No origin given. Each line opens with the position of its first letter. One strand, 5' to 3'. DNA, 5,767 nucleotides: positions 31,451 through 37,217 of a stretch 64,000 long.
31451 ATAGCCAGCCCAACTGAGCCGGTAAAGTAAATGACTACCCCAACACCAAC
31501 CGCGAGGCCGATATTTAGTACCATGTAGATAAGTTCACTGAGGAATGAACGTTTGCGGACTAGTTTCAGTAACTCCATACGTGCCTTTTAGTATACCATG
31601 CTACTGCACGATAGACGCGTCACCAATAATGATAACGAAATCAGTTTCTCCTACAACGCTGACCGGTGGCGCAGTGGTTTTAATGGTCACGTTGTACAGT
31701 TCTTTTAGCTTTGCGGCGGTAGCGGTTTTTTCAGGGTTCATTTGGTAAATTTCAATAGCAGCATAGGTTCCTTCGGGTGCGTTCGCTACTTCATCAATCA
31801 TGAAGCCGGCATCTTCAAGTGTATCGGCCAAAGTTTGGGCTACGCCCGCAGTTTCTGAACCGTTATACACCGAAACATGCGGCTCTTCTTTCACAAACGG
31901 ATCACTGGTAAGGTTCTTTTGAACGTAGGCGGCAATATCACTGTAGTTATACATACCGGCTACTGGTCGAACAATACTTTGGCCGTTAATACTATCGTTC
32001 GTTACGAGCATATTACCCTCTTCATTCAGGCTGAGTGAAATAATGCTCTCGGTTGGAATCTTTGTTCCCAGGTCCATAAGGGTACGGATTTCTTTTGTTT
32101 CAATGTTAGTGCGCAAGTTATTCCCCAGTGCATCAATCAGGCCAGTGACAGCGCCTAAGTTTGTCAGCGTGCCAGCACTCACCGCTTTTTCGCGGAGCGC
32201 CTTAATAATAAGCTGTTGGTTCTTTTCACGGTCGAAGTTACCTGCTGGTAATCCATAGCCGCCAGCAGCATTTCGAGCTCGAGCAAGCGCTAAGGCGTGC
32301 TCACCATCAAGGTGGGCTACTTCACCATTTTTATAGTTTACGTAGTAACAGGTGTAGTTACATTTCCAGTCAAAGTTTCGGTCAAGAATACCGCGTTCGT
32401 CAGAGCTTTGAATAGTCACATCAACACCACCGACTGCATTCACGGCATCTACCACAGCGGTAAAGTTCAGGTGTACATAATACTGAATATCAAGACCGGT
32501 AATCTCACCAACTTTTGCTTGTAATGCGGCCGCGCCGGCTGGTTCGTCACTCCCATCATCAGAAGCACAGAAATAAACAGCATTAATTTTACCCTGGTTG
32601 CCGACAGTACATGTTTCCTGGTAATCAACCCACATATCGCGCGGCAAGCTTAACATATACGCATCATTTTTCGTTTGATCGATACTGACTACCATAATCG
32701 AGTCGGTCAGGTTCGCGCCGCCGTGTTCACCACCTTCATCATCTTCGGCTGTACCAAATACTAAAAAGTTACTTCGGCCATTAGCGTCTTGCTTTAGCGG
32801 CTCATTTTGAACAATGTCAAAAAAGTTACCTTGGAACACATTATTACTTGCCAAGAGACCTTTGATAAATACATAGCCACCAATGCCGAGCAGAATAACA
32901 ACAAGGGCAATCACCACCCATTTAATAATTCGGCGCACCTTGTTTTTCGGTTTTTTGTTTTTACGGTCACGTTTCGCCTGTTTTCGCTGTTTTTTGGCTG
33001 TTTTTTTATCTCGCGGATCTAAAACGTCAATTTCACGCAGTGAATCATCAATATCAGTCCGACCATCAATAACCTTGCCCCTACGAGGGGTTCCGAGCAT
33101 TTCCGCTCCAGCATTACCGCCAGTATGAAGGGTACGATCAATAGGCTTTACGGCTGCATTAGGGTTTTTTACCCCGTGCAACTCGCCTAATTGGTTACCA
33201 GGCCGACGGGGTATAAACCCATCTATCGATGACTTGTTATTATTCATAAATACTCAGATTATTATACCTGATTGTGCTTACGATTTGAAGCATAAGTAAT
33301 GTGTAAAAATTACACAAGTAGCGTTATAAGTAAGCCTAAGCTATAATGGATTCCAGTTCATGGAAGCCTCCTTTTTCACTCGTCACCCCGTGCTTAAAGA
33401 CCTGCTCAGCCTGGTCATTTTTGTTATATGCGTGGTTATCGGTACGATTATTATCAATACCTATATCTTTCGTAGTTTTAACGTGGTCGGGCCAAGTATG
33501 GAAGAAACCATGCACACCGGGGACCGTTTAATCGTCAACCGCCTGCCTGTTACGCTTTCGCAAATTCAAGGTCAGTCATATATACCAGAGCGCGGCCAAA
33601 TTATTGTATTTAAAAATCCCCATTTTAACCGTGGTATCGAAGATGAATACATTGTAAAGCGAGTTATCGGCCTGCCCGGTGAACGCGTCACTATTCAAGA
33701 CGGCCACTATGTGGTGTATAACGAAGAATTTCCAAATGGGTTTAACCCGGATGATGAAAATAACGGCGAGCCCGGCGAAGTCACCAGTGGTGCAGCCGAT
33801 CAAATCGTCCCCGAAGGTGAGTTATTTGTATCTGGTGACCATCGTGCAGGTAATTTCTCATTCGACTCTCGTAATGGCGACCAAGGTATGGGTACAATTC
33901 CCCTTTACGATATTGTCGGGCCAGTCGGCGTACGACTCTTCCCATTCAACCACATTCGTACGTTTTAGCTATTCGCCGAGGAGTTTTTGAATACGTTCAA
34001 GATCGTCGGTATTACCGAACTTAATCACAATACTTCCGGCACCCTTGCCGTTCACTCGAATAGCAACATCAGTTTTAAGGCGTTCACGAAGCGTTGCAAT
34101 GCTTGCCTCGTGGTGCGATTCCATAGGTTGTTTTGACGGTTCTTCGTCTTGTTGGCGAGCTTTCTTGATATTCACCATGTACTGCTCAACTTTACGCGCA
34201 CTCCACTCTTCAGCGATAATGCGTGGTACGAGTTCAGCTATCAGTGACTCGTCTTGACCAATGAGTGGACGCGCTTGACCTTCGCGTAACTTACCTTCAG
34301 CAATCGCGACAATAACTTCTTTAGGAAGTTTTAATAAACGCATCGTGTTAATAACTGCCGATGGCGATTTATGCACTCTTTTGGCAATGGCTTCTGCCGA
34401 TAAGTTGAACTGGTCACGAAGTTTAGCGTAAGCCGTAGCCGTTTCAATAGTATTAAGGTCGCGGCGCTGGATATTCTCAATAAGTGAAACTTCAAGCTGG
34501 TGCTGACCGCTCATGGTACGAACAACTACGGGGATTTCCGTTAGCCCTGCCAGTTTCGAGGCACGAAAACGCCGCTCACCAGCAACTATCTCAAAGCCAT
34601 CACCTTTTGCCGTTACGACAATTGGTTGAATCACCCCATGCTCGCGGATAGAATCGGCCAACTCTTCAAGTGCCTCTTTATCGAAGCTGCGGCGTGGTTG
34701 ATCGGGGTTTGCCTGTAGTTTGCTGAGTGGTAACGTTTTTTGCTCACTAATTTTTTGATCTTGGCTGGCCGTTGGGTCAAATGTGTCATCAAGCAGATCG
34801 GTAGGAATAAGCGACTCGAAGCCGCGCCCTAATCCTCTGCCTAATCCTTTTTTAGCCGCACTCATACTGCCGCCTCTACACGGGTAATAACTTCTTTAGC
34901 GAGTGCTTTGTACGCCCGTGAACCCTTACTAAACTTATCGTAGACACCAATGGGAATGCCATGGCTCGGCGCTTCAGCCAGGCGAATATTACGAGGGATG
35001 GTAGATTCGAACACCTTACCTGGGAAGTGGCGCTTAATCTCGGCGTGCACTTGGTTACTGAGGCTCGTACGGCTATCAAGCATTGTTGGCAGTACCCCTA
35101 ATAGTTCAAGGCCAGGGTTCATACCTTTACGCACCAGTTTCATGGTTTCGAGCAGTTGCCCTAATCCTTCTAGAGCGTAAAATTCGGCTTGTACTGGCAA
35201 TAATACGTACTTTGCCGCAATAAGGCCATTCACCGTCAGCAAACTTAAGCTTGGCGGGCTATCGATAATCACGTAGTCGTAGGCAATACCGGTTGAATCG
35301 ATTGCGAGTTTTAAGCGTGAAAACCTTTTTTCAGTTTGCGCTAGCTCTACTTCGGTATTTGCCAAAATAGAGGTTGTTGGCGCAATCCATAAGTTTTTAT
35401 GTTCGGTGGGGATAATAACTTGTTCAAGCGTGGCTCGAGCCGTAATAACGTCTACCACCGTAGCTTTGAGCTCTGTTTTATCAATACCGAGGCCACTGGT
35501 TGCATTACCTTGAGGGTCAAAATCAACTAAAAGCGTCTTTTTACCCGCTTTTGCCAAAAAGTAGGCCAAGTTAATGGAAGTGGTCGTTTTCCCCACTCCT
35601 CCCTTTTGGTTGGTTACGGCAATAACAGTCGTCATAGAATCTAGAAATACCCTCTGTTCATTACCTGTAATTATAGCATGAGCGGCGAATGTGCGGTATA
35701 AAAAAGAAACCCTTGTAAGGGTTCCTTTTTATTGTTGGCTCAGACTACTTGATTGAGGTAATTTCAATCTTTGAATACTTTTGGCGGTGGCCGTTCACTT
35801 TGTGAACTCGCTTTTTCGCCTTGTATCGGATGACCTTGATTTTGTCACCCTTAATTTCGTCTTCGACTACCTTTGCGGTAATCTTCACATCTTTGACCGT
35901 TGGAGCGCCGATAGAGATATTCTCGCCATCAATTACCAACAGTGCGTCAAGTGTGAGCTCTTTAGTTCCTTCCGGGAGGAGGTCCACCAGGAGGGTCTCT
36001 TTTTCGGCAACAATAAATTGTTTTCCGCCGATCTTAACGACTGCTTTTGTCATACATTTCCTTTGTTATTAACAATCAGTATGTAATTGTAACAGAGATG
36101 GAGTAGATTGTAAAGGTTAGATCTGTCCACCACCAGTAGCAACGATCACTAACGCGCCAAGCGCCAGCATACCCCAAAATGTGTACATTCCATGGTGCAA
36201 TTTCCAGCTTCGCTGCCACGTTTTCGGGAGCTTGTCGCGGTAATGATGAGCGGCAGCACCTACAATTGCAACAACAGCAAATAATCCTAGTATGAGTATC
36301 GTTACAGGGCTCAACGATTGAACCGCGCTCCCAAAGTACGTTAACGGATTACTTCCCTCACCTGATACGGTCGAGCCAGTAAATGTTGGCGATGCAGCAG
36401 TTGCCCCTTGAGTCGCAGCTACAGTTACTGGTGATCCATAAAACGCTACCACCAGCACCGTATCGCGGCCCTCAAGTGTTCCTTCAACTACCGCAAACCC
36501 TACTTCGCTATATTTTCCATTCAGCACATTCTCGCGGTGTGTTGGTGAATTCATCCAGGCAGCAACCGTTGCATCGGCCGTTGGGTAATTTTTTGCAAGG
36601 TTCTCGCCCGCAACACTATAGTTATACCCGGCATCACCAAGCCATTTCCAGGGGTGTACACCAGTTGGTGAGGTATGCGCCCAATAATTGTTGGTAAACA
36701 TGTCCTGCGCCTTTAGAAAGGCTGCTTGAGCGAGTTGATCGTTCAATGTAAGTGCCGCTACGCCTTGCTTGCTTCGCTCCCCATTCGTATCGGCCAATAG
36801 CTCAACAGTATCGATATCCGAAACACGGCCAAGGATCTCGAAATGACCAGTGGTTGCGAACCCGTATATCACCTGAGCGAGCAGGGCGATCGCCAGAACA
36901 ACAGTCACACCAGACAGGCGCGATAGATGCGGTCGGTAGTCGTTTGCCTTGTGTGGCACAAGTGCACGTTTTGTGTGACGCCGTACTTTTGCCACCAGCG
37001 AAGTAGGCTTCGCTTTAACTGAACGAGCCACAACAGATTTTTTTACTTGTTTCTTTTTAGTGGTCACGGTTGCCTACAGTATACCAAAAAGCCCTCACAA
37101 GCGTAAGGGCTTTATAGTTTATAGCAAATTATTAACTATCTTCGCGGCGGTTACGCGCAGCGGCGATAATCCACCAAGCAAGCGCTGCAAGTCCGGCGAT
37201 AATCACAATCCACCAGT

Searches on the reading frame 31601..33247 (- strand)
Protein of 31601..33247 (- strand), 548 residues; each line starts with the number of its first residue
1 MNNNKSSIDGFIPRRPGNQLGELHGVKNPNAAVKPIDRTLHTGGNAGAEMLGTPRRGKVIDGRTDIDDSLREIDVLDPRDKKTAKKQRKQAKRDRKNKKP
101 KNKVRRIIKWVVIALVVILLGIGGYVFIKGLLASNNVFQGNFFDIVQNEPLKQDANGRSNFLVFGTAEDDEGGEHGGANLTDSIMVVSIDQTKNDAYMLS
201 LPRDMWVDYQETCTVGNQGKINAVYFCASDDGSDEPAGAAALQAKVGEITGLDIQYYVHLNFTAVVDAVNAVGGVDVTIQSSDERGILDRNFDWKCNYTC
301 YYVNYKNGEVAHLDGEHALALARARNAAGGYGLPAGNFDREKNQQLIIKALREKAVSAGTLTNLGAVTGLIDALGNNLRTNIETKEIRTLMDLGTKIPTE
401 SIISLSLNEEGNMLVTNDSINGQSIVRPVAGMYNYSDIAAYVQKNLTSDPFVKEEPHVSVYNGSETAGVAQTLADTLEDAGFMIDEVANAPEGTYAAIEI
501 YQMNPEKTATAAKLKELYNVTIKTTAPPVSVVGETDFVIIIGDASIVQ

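Call 65: search_protein_families(library=pfam, proteins=[window:31601-33247:-], max_evalue=0.0001)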
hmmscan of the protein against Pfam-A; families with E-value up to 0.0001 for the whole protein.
window:31601-33247:- (548 aa): 2 families
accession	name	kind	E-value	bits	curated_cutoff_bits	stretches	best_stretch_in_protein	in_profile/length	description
PF03816.19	LytR_cpsA_psr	-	5.8e-25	88.6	24.6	1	181-355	2-148/150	LytR_cpsA_psr family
PF13399.11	LytR_C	-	1.5e-09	39.1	22.2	1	457-541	3-82/86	LytR cell envelope-related transcriptional attenuator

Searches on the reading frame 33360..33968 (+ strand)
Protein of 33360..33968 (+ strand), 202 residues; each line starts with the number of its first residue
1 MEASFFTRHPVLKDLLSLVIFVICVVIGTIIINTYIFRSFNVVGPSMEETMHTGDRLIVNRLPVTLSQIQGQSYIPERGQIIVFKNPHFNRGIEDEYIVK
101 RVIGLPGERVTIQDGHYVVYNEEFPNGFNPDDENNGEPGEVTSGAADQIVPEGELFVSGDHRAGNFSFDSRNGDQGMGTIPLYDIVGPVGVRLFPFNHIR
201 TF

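Call 66: search_protein_families(library=pfam, proteins=[window:33360-33968:+], max_evalue=0.0001)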
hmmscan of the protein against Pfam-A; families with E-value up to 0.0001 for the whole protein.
window:33360-33968:+ (202 aa): 1 family
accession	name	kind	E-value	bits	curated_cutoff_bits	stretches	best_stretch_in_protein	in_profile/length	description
PF10502.14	Peptidase_S26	-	1.1e-29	104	22.9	1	19-192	5-166/168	Signal peptidase, peptidase S26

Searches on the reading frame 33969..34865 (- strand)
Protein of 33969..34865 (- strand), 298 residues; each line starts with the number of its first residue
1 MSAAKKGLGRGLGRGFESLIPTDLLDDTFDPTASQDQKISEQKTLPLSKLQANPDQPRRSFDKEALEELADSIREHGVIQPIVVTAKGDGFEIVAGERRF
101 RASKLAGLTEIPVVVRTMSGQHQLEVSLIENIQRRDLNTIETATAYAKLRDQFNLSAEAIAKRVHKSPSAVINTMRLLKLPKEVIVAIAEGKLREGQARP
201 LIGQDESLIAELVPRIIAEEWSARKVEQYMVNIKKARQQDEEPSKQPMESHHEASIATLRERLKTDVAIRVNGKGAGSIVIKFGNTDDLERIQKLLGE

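Call 66: search_protein_families(library=pfam, proteins=[window:33969-34865:-], max_evalue=0.0001)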
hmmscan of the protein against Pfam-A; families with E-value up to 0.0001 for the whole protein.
window:33969-34865:- (298 aa): 3 families
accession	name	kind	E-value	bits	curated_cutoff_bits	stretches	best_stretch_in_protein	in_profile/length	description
PF02195.25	ParB_N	-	4.8e-34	116.7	26.3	1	43-133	4-95/95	ParB N-terminal domain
PF17762.8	HTH_ParB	-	1.8e-27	95.9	22.6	1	136-234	2-101/102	ParB HTH domain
PF23552.2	ParB_C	-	7e-09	35.4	23.8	1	258-295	11-48/50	ParB dimerisation domain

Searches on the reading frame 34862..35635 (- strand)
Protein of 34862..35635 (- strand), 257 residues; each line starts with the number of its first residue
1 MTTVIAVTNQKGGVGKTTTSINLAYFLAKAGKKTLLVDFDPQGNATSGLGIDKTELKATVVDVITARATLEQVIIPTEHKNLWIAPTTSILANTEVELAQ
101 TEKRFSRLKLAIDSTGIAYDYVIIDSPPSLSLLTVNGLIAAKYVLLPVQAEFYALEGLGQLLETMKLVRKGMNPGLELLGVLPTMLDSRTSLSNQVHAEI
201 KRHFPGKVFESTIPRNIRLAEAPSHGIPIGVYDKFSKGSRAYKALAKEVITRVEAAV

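Call 66: search_protein_families(library=pfam, proteins=[window:34862-35635:-], max_evalue=0.0001)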
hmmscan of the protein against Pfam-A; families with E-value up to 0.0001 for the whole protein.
window:34862-35635:- (257 aa): 7 families
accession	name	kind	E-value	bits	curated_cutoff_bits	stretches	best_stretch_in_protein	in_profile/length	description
PF13614.12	AAA_31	-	1.7e-60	204.4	27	1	3-177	2-176/177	AAA domain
PF01656.29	CbiA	-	1.1e-28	100.1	25.4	1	5-229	1-125/125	CobQ/CobB/MinD/ParA nucleotide binding domain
PF10609.15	ParA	-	1.4e-11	44.7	27.1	1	2-130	3-123/246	NUBPL iron-transfer P-loop NTPase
PF09140.17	MipZ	-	4.7e-10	39.6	20.7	1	4-168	2-150/262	ATPase MipZ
PF02374.21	ArsA_ATPase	-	9.5e-10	38.6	24.3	1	10-129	8-135/305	Anion-transporting ATPase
PF00142.24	Fer4_NifH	-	2.6e-09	37.4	25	1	10-74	7-69/271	4Fe-4S iron sulfur cluster binding proteins, NifH/frxC family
PF06564.18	CBP_BcsQ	-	9.1e-08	32.3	21.3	1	4-247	3-231/234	Cellulose biosynthesis protein BcsQ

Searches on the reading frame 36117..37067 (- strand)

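Call 66: search_protein_families(library=pfam, proteins=[window:36117-37067:-], max_evalue=0.0001)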
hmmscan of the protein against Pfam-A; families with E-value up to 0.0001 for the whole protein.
window:36117-37067:- (316 aa): 1 family
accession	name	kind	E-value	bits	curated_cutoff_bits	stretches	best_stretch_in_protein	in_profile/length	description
PF00188.32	CAP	-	2.8e-20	73.7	21.1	1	93-205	3-113/117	Cysteine-rich secretory protein family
